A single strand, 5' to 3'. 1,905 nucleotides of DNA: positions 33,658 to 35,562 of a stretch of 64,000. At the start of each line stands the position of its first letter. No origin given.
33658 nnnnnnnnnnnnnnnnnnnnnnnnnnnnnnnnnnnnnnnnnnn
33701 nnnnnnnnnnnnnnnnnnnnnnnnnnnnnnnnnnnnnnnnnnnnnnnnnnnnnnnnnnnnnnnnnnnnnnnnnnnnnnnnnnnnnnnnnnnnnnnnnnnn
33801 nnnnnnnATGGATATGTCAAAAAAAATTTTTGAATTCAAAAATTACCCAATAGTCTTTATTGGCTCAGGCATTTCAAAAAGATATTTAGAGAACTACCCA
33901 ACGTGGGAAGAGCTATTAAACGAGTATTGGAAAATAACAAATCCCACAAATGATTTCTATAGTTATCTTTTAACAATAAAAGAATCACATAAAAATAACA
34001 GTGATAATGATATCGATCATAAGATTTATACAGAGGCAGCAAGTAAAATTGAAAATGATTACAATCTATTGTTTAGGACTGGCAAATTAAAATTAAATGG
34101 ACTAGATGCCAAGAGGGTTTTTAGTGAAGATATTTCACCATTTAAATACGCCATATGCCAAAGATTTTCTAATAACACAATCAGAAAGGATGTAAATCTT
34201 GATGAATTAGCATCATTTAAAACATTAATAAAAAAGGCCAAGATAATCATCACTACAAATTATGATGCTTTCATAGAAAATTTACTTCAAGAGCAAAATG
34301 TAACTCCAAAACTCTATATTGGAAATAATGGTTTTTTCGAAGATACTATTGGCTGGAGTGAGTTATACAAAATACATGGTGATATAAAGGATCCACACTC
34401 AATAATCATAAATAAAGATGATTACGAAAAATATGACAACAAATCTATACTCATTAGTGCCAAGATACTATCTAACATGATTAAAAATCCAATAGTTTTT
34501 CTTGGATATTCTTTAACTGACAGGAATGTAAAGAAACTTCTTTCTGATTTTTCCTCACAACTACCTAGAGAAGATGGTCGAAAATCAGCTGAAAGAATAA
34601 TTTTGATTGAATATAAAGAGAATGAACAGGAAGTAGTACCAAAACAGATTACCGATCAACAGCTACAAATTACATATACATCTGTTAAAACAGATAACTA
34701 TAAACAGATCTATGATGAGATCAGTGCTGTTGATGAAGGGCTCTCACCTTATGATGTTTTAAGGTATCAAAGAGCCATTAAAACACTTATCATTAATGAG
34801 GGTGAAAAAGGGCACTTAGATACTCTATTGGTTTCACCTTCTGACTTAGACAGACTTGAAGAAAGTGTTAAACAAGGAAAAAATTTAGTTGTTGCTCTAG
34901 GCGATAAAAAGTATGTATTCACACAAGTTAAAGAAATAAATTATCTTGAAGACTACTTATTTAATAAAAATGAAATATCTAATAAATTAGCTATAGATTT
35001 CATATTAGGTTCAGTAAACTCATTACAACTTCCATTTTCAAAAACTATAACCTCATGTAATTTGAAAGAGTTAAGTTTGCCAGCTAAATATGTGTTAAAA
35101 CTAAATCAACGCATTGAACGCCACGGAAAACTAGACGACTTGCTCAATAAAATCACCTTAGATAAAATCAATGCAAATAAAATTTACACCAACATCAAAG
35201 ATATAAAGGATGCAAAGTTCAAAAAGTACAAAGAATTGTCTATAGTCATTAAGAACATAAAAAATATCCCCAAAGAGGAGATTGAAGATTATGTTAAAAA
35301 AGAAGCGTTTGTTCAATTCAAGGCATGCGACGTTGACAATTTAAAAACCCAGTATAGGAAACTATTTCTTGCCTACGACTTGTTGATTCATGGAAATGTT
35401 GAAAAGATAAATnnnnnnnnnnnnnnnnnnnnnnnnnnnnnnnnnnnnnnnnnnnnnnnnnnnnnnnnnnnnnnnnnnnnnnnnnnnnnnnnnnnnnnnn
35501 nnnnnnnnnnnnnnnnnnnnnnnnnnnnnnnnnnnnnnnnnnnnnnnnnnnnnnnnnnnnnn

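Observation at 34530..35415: C-terminal half of the SIR2-like protein is an unrecognised Lys/Asn/Ile-rich domain, a possible phage-sensing or regulatory module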

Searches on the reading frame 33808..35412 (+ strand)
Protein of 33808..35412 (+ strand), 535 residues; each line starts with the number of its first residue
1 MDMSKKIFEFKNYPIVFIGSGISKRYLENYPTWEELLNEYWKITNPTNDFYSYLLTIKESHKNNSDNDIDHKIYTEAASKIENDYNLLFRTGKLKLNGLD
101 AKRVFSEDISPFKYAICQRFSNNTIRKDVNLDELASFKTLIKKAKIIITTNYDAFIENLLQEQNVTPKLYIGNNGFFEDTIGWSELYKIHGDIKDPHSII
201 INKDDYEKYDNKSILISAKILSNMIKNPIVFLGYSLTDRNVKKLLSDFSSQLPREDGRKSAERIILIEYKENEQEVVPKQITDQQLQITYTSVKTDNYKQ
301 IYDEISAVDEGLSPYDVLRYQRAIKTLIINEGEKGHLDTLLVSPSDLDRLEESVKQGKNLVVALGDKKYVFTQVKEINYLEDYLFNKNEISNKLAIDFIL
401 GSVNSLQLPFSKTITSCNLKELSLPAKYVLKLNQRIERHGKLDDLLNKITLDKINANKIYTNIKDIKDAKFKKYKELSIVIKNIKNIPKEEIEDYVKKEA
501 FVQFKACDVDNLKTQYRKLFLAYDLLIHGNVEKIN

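Call 4: search_protein_families(proteins=[window:33808-35412:+], library=padloc, max_evalue=1)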
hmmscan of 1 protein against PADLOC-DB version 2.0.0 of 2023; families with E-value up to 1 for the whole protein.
window:33808-35412:+ (535 aa): 8 families
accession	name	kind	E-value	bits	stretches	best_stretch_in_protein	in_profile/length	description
PDLC04967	PDC-S25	-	6.3e-236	782.4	1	1-528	1-526/528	-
PDLC04968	PDC-S25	-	7.2e-85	283.9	1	3-528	14-514/517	-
PDLC00407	ThsA1|ThsA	-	1.5e-21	74.6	1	147-259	106-218/478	STALD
PDLC00409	ThsA1|ThsA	-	3.2e-16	57.4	1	147-253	107-214/242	STALD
PDLC02419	Aga_SIR2-PNTD1-PNTD2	-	0.00033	17.5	1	142-247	118-224/558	Class I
PDLC05061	PDC-S65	-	0.00037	17.9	1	145-195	140-193/592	-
PDLC05060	PDC-S65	-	0.00041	17.4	1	144-204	47-108/503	-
PDLC02401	Aga_SIR2-PNTD1-PNTD2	-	0.0026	14.6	1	142-247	91-197/524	Class I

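Call 5: search_protein_families(proteins=[window:33808-35412:+], library=ncbifam, max_evalue=1)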
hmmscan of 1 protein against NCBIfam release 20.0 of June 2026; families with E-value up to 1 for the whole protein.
window:33808-35412:+ (535 aa): 0 families

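Call 6: search_protein_families(proteins=[window:33808-35412:+], library=phrogs, max_evalue=1)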
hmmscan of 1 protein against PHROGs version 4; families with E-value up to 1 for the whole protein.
window:33808-35412:+ (535 aa): 3 families
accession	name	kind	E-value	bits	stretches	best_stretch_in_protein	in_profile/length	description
phrog_2695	-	unknown function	8.3e-204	679.5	1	1-533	1-530/531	-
phrog_7567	-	unknown function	1.7e-12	47.8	1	136-256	105-222/434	-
phrog_38642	-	unknown function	0.0093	16.8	1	434-468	8-40/64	-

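Call 7: profile_search(protein=window:33808-35412:+)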
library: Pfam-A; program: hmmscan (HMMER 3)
A. the first sequence (535 residues): domains with independent E <= 10: 2; with E <= 0.001: 1
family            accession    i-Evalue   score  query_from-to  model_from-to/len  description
SIR2_2            PF13289.12    5.5e-23    82.1     146-285         2-137/141  SIR2-like domain
RBB1NT            PF08169.17       0.14    12.7     336-397        22-81/94  RBB1NT (NUC162) domain

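Call 8: search_solved_structures(query=window:33808-35412:+, max_evalue=10, show_alignments=2)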
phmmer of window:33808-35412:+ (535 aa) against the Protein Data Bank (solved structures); distinct sequences matched with E-value up to 10: 9.
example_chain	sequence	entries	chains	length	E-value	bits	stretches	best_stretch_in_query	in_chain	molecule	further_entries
6lhx_A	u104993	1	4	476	1e-11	47.6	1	147-275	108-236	ThsA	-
8bto_A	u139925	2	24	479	1e-10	44.3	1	147-288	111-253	NAD(+) hydrolase ThsA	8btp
8wc0_A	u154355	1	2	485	1e-08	37.7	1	147-248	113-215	NAD(+) hydrolase ThsA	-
8zsf_D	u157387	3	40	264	9e-08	34.6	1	141-258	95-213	Sir2 family NAD-dependent protein deacetylase | KomC, SIR2 domain protein, NADase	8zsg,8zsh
7uxt_B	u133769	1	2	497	1.2e-07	34.1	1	147-261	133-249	USG protein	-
9xvc_H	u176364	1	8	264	1.1e-06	30.9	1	141-258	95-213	KomC(H146N), a SIR2-domain NADase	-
8zsi_E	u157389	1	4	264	2.1e-06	30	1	141-258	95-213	Sir2 family NAD-dependent protein deacetylase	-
9v0g_E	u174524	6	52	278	0.00018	23.7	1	145-244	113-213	NAD-dependent protein deacetylase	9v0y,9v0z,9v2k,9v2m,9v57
9v12_i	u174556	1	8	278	0.054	15.5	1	145-244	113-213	NAD-dependent protein deacetylase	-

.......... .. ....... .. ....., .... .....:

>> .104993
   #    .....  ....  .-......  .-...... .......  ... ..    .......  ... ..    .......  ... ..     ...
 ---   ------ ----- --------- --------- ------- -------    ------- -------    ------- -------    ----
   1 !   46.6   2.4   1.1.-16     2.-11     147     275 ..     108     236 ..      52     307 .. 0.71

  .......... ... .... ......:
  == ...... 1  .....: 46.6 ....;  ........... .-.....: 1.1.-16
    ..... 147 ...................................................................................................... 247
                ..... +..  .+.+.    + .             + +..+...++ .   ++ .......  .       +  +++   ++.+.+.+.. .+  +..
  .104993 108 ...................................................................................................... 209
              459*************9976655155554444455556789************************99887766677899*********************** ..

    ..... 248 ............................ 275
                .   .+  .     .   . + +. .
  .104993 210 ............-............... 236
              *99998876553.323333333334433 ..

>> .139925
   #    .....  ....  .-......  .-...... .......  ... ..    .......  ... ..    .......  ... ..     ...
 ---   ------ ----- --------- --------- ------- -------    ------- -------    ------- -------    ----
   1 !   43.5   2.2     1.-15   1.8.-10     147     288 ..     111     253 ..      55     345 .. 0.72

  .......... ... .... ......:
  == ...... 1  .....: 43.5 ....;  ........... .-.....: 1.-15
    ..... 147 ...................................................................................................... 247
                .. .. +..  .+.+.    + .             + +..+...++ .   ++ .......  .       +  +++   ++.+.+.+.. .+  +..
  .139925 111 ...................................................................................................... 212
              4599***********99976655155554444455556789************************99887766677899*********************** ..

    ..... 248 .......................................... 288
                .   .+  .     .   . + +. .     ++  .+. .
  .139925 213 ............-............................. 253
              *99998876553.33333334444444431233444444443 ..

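Call 12: search_dna_similar(query=window:33808-35412:+, collection=phages, mode=protein, max_rows=25)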
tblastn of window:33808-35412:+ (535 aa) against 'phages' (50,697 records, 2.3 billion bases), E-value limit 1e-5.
Records with a match: 9; places in all: 9; records where one place covers at least 80% of the query: 2.
Best place of each record, by identity: <60% 9.
By first word of the organism name: Lactococcus 4; Streptococcus 3; Bacillus 1; Mycolicibacterium 1.
By host as written in the record: - 3; Streptococcus gallolyticus gallolyticus_TX20005 1; Streptococcus vestibularis SVE8 1; Streptococcus pneumoniae 20/4 1; Lactococcus lactis 1; Bacillus cereus 1; Mycolicibacterium smegmatis MTCC 994 1.
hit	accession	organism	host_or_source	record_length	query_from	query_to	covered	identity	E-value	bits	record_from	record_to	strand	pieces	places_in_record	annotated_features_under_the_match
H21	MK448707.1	Streptococcus phage Javan227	Streptococcus gallolyticus ...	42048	5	531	99%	44.2%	6e-120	394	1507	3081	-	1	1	hypothetical protein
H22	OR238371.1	Streptococcus phage SVep1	Streptococcus vestibularis SVE8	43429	1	531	99%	42.4%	1e-114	379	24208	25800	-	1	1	hypothetical protein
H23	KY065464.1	Streptococcus phage IPP23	Streptococcus pneumoniae 20/4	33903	1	355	66%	49.0%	6e-98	331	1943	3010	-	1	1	hypothetical protein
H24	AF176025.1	Lactococcus phage BK5-T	-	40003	13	412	75%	36.6%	2e-71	253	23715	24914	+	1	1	unknown (x2)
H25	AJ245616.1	Lactococcus phage BK5-T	-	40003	13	412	75%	36.6%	2e-71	253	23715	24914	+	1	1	hypothetical protein (x2)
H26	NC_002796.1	Lactococcus phage BK5-T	Lactococcus lactis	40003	13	412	75%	36.6%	2e-71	253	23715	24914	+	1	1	hypothetical protein (x2)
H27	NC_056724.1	Lactococcus phage BK5-T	-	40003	13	412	75%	36.6%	2e-71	253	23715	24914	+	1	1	hypothetical protein (x2)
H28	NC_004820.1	Bacillus phage phBC6A51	Bacillus cereus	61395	14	328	59%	26.8%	6e-22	106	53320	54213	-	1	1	hypothetical protein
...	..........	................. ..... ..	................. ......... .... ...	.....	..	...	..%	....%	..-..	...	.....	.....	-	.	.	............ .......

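Call 15: find_homologous_proteins(query=window:33808-35412:+, max_evalue=0.001)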
Query window:33808-35412:+ (535 aa): 380 proteins with E <= 0.001 among 8000 candidates; the best 120 are listed.
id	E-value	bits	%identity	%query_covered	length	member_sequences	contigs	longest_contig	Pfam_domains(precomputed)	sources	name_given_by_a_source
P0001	0.0e+0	1153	100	100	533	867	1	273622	PF13289.13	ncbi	ncbi:SIR2 family protein [Escherichia coli]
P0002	1.4e-264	897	75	99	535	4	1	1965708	PF13289.13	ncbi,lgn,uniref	ncbi:SIR2 family protein [Leclercia sp.]|uniref:SIR2 family protein n=1 Tax=Leclercia sp. TaxID=1898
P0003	2.5e-264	896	75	100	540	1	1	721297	PF13289.13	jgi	-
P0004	1.6e-263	893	75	99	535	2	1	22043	PF13289.13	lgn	-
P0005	4.5e-263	892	74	99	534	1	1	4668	PF13289.13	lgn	-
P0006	3.3e-262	889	75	99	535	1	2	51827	PF13289.13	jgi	jgi:hypothetical protein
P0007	5.9e-262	888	75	100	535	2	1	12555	PF13289.13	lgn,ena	-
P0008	9.2e-262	887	75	100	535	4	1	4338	PF13289.13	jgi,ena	-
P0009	9.4e-261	884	75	99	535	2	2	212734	PF13289.13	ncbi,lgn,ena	-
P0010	1.1e-260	884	74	99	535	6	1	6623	PF13289.13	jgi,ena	-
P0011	3.0e-260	882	74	99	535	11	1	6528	PF13289.13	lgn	-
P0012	3.7e-260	882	75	99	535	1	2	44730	PF13289.13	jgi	jgi:hypothetical protein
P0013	7.0e-260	881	76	99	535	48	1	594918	PF13289.13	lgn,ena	-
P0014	3.0e-259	879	74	99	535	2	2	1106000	PF13289.13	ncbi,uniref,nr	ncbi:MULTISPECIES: SIR2 family protein [Kosakonia]|uniref:SIR2 family protein n=1 Tax=Kosakonia TaxI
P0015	1.1e-258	877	74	99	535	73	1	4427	PF13289.13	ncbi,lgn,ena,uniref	ncbi:SIR2 family protein [Ruminococcus sp.]|uniref:SIR2 family protein n=1 Tax=Ruminococcus sp. TaxI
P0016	4.7e-257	872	73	99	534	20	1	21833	PF13289.13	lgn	-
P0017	1.1e-256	871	74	99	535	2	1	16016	PF13289.13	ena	-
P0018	4.9e-256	868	74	100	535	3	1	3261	PF13289.13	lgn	-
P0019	1.7e-255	867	74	99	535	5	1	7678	PF13289.13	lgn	-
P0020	5.4e-254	862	72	99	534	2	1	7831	PF13289.13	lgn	-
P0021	3.7e-250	849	73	100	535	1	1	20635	PF13289.13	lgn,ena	-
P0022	6.1e-250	848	72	99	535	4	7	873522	PF13289.13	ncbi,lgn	ncbi:TPA: SIR2 family protein [Yersinia enterocolitica]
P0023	6.9e-249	845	72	99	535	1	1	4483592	PF13289.13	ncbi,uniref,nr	ncbi:SIR2 family protein [Atlantibacter hermannii]|uniref:SIR2 family protein n=1 Tax=Atlantibacter 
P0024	8.3e-246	835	71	99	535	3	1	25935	PF13289.13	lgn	-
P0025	1.5e-239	814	69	99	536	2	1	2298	PF13289.13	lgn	-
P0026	1.1e-236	805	69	99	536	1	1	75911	PF13289.13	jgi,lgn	-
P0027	2.6e-216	737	63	99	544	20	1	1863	PF13289.13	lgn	-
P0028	1.4e-215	735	63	99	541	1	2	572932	PF13289.13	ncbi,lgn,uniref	ncbi:SIR2 family protein [Proteus sp. LHD240705]|uniref:SIR2 family protein n=1 Tax=Proteus sp. LHD2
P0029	6.1e-215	733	63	99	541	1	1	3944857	PF13289.13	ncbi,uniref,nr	ncbi:SIR2 family protein [Proteus terrae]|uniref:SIR2 family protein n=1 Tax=Proteus terrae TaxID=15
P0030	3.8e-214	730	63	99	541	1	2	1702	PF13289.13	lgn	-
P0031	1.0e-213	729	63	99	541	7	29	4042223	PF13289.13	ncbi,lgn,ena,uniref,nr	ncbi:SIR2 family protein [Morganella morganii]|uniref:SIR2 family protein n=1 Tax=Morganella morgani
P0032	1.9e-213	728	63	99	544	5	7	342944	PF13289.13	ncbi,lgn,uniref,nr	ncbi:SIR2 family protein [Providencia rettgeri]|uniref:SIR2 family protein n=1 Tax=unclassified Prov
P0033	1.8e-212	725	63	99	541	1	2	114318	PF13289.13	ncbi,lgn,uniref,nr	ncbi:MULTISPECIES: SIR2 family protein [unclassified Providencia]|uniref:SIR2 family protein n=1 Tax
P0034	1.2e-210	719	62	99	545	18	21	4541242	PF13289.13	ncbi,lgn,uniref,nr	ncbi:TPA: SIR2 family protein [Providencia stuartii]|uniref:SIR2 family protein n=2 Tax=Providencia 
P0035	1.4e-199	682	60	99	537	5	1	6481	PF13289.13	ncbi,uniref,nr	ncbi:SIR2 family protein [Xenorhabdus kozodoii]|uniref:SIR2 family protein n=3 Tax=Morganellaceae Ta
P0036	2.0e-198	678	61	99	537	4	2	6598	PF13289.13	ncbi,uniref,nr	ncbi:SIR2 family protein [Xenorhabdus szentirmaii]|uniref:SIR2 family protein n=1 Tax=Xenorhabdus sz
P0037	3.7e-198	678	59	100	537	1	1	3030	PF13289.13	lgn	-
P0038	2.1e-197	675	60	99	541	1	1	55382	PF13289.13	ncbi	ncbi:SIR2 family NAD-dependent protein deacylase [Photorhabdus laumondii]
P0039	3.9e-197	674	60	99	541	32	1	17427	PF13289.13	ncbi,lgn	-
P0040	1.7e-196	672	58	99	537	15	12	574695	PF13289.13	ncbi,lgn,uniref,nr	ncbi:SIR2 family protein [Escherichia coli]|uniref:SIR2 family protein n=1 Tax=Proteus penneri TaxID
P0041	1.0e-195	670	59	99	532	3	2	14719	PF13289.13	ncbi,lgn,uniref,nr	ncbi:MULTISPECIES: SIR2 family protein [Xenorhabdus]|uniref:SIR2 family protein n=1 Tax=Xenorhabdus 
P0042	7.3e-194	663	66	85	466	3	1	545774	PF13289.13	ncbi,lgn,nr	ncbi:MAG: SIR2 family protein [Proteus mirabilis]|nr:SIR2 family protein [Proteus mirabilis]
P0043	1.1e-188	646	100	55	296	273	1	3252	PF13289.13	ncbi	ncbi:SIR2 family protein, partial [Escherichia coli]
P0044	1.0e-177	610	55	99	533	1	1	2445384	PF13289.13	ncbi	ncbi:SIR2 family protein [Orbaceae bacterium ac157xtp]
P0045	1.7e-176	606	55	99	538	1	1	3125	PF13289.13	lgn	-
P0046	8.9e-170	584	54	98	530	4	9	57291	PF13289.13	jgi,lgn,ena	-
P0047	5.1e-168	578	50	99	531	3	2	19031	PF13289.13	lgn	-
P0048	2.3e-167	576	50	99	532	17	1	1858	PF13289.13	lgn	-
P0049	2.3e-164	566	51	98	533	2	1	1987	PF13289.13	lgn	-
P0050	9.0e-161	554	51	99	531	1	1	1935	PF13289.13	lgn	-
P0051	2.2e-159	550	83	57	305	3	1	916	PF13289.13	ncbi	ncbi:SIR2 family protein, partial [Enterobacter hormaechei]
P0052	2.6e-157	543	49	99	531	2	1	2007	PF13289.13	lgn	-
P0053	8.7e-157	541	49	99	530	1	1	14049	PF13289.13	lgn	-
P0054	2.2e-155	536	49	99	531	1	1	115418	PF13289.13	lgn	-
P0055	1.1e-154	534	49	99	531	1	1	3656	PF13289.13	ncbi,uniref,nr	ncbi:SIR2 family protein [Wohlfahrtiimonas populi]|uniref:SIR2 family protein n=1 Tax=Wohlfahrtiimon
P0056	1.7e-147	510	48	98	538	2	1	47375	PF13289.13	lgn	-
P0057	1.8e-147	510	48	99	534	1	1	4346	PF13289.13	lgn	-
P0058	6.2e-146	505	47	99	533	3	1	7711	PF13289.13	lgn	-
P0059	8.0e-146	505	47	99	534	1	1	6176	PF13289.13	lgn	-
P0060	1.7e-145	504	46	99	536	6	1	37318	PF13289.13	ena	-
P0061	4.1e-145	503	47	99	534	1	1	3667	PF13289.13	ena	-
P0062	2.7e-144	500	46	99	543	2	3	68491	PF13289.13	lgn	-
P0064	3.3e-143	496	46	100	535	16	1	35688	PF13289.13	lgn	-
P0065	3.6e-142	493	46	99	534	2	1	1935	PF13289.13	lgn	-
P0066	4.5e-142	493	46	99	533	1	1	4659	PF13289.13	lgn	-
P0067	4.8e-142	492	61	72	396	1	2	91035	PF13289.13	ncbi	ncbi:SIR2 family protein [Photorhabdus laumondii]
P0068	5.2e-142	492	46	99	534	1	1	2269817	PF13289.13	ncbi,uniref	ncbi:SIR2 family protein [Carnobacterium sp. TMP28]|uniref:SIR2 family protein n=1 Tax=Carnobacteriu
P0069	1.9e-141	490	48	97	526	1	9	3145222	PF13289.13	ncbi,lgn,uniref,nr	ncbi:SIR2 family protein [Vagococcus salmoninarum]|uniref:SIR2 family protein n=1 Tax=Vagococcus sal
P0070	5.9e-141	489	44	99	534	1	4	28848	PF13289.13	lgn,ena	-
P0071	1.9e-139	484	45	97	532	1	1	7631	PF13289.13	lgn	-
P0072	4.3e-139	483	45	99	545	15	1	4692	PF13289.13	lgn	-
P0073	8.8e-139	482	45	97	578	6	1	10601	PF13289.13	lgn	-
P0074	4.1e-138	479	45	98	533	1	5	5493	PF13289.13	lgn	-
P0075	1.4e-137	478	44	98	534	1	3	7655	PF13289.13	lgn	-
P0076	2.3e-137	477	45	98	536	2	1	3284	PF13289.13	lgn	-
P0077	3.4e-137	476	57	73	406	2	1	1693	PF13289.13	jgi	-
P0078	1.3e-136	475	43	99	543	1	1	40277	PF13289.13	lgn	-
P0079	8.5e-136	472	47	98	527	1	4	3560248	PF13289.13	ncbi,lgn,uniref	ncbi:SIR2 family protein [Carnobacterium maltaromaticum]|uniref:SIR2 family protein n=1 Tax=Carnobac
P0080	1.8e-135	471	45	99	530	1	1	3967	PF13289.13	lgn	-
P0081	2.0e-135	471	44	97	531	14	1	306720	PF13289.13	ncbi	ncbi:SIR2 family protein [Enterococcus faecalis]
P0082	2.6e-135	470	45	98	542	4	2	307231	PF13289.13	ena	-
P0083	4.2e-135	470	44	99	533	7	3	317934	PF13289.13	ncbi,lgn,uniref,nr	ncbi:SIR2 family protein [Pediococcus acidilactici]|uniref:SIR2 family protein n=1 Tax=Pediococcus a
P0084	4.9e-135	469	46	98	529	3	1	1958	PF13289.13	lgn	-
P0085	2.6e-134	467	43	99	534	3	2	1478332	PF13289.13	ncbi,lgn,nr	ncbi:TPA: SIR2 family protein [Listeria monocytogenes]|nr:SIR2 family protein [Listeria monocytogene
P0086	3.1e-134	467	44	97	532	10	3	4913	PF13289.13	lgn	-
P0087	5.4e-134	466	45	98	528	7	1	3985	PF13289.13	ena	-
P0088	8.0e-134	465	45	98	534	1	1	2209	PF13289.13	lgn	-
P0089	1.9e-133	464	44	98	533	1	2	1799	PF13289.13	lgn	-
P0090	2.2e-133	464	43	98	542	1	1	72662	PF13289.13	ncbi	-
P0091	2.5e-132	460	46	98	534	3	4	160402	PF13289.13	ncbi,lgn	-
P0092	4.3e-132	460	43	98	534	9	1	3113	PF13289.13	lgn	-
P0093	9.5e-132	458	43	99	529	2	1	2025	PF13289.13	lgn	-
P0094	9.8e-132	458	44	97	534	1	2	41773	PF13289.13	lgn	-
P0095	8.1e-131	455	44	98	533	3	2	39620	PF13289.13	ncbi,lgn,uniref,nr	ncbi:SIR2 family protein [Enterococcus xiangfangensis]|uniref:SIR2 family protein n=1 Tax=Enterococc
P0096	6.0e-130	453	44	99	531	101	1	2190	PF13289.13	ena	-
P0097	8.0e-130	452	42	99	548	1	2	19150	PF13289.13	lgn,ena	-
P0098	2.6e-129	450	43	99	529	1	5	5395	PF13289.13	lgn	-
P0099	3.7e-129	450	44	99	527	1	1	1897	PF13289.13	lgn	-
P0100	4.4e-129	450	43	97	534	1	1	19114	PF13289.13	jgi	jgi:SIR2-like domain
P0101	1.1e-128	448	44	97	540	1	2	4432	PF13289.13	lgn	-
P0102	6.7e-128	446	42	100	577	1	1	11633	PF13289.13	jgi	jgi:hypothetical protein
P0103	9.6e-128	445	43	98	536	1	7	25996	PF13289.13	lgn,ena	-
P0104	4.3e-127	443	41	100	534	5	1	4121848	PF13289.13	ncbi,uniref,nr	ncbi:SIR2 family protein [Bacillus velezensis]|uniref:SIR2 family protein n=1 Tax=Bacillus velezensi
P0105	5.1e-127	443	42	97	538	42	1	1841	PF13289.13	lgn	-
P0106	7.3e-127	442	44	99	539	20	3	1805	PF13289.13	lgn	-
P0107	9.6e-127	442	43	100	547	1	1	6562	PF13289.13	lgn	-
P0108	1.1e-126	442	41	99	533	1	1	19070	PF13289.13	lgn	-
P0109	1.6e-126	441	42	100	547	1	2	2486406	PF13289.13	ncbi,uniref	ncbi:SIR2 family protein [Enterococcus sp. DIV0800]|uniref:SIR2 family protein n=1 Tax=unclassified 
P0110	2.5e-126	441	41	99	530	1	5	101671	PF13289.13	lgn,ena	-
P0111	2.6e-126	441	44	97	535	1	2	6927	PF13289.13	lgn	-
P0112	4.7e-126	440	44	98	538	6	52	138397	PF13289.13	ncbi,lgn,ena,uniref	ncbi:SIR2 family protein [Latilactobacillus sakei]|uniref:SIR2 family protein n=1 Tax=Latilactobacil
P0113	8.0e-126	439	43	98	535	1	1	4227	PF13289.13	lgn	-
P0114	1.6e-125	438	42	99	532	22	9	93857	PF13289.13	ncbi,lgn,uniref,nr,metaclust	ncbi:TPA: SIR2 family protein [Streptococcus suis]|uniref:SIR2 family protein n=1 Tax=Streptococcus 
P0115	2.1e-125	438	44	96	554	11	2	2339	PF13289.13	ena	-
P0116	2.1e-125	438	43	99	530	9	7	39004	PF13289.13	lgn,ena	-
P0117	2.9e-125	437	43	97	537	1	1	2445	PF13289.13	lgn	-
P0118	3.1e-125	437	42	99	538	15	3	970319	PF13289.13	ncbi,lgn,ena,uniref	ncbi:SIR2 family protein [Enterococcus casseliflavus]|uniref:SIR2 family protein n=1 Tax=Enterococcu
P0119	3.2e-125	437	41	99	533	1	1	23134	PF13289.13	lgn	-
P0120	5.2e-125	436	43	99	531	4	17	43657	PF13289.13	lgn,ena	-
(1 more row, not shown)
